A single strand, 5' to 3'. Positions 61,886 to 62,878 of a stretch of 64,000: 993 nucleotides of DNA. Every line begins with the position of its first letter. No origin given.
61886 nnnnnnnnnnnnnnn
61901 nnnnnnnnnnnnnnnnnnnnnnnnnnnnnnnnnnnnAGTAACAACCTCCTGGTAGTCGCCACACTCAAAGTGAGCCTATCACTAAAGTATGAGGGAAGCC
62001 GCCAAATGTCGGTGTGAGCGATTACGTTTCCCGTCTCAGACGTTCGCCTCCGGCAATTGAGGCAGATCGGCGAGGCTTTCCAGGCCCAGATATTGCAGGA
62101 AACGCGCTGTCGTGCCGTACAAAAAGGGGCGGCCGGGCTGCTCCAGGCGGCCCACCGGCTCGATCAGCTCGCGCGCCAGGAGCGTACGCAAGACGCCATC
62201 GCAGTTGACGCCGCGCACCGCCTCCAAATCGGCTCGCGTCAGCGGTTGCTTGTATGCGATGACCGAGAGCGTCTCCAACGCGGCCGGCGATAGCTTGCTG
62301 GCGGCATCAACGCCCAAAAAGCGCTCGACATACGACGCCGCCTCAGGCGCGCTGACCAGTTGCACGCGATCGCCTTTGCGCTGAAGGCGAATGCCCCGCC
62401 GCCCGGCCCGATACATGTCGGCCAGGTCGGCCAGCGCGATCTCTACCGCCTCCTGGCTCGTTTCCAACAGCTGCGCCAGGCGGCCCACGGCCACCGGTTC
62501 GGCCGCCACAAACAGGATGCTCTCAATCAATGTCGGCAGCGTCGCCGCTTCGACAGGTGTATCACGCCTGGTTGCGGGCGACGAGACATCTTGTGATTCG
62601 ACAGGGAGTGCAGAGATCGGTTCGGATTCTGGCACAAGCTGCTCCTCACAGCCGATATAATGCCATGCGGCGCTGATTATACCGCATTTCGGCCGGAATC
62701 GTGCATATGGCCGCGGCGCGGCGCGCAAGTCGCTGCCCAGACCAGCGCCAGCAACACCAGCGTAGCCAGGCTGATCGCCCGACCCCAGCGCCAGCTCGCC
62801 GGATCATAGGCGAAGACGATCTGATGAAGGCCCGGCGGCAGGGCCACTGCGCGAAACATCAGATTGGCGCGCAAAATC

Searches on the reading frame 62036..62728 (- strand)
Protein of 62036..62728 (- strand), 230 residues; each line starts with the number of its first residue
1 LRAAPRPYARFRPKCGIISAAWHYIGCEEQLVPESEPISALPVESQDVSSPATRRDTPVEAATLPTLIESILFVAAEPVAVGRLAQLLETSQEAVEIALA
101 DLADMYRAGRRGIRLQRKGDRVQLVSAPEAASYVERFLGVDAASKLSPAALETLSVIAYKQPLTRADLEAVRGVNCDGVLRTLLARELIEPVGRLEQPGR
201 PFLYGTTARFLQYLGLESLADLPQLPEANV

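Call 3: search_protein_families(library=pfam, proteins=[window:62036-62728:-], max_evalue=1)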
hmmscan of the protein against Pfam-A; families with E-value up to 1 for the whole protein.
window:62036-62728:- (230 aa): 2 families
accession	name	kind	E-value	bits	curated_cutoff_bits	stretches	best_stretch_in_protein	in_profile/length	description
PF04079.22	SMC_ScpB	-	4.9e-54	182.7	27.4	1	67-225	2-160/160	Segregation and condensation complex subunit ScpB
PF12324.14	HTH_15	-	0.086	13.4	27.2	1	60-105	15-62/74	Helix-turn-helix domain of alkylmercury lyase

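Call 4: search_protein_families(library=ncbifam, proteins=[window:62036-62728:-], max_evalue=1)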
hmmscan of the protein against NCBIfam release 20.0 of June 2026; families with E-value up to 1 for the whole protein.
window:62036-62728:- (230 aa): 3 families
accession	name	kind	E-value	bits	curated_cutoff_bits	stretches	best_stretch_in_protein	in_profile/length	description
TIGR00281.1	TIGR00281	equivalog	2e-40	138.4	89.2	1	65-228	3-167/186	SMC-Scp complex subunit ScpB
NF001106.1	PRK00135.2-1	exception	3.9e-28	98.4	300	1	61-225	199-365/377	SMC-Scp complex subunit ScpB, long form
NF009710.0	PRK13239.1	equivalog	0.14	11.4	193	0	73-105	31-63/210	alkylmercury lyase MerB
